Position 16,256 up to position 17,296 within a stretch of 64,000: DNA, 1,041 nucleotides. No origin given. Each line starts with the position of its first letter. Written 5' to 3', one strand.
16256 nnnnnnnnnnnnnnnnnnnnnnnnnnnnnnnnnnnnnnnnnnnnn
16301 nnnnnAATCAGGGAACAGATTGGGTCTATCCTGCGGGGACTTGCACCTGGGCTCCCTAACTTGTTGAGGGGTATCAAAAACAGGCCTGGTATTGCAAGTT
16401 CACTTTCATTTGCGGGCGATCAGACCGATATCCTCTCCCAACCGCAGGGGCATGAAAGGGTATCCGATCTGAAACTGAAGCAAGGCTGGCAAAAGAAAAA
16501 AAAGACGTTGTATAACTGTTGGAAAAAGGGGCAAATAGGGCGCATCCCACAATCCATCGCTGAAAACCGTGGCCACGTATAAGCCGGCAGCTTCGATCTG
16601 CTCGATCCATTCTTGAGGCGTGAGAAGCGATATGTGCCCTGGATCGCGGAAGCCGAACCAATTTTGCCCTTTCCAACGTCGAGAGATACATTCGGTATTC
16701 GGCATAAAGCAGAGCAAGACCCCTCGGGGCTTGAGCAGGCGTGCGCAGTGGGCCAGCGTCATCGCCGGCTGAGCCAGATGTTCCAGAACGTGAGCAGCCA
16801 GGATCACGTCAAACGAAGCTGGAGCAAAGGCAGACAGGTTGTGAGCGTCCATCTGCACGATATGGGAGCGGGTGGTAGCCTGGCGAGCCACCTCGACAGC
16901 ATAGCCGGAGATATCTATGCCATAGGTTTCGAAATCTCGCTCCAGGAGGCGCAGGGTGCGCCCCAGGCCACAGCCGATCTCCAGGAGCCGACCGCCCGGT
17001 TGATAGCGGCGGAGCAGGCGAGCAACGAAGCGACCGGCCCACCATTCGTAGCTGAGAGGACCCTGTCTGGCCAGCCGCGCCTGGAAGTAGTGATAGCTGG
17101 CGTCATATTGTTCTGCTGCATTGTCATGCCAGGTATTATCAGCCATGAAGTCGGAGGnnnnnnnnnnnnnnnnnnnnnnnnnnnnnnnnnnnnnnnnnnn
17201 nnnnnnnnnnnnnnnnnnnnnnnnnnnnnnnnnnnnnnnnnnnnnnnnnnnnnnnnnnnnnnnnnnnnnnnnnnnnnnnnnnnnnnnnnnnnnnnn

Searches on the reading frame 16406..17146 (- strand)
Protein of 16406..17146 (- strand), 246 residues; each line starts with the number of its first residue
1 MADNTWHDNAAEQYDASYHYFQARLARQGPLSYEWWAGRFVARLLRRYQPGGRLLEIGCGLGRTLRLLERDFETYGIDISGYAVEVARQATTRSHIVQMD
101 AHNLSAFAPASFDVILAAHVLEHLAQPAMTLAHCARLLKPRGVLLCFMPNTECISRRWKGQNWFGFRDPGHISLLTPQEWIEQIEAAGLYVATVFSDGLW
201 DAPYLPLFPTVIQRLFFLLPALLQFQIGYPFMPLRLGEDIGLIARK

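Call 70: search_protein_families(library=pfam, proteins=[window:16406-17146:-], max_evalue=0.0001)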
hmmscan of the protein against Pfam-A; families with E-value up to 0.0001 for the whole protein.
window:16406-17146:- (246 aa): 7 families
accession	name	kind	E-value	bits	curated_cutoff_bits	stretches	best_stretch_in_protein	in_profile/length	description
PF13489.12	Methyltransf_23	-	1e-27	97.3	27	1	39-192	11-162/164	Methyltransferase domain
PF08241.18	Methyltransf_11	-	5.2e-23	81.9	21.2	1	55-146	1-95/95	Methyltransferase domain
PF08242.18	Methyltransf_12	-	1.6e-18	67.7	30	1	55-144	1-98/98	Methyltransferase domain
PF13649.12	Methyltransf_25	-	3.8e-17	63.2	27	1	55-142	2-97/97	Methyltransferase domain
PF13847.12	Methyltransf_31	-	1.6e-13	51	27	1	51-150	4-113/145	Methyltransferase domain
PF07021.18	MetW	-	3.9e-08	33.6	21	1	45-157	8-118/193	Methionine biosynthesis protein MetW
PF02353.26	CMAS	-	2.2e-05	24.4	27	1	48-145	60-163/273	Mycolic acid cyclopropane synthetase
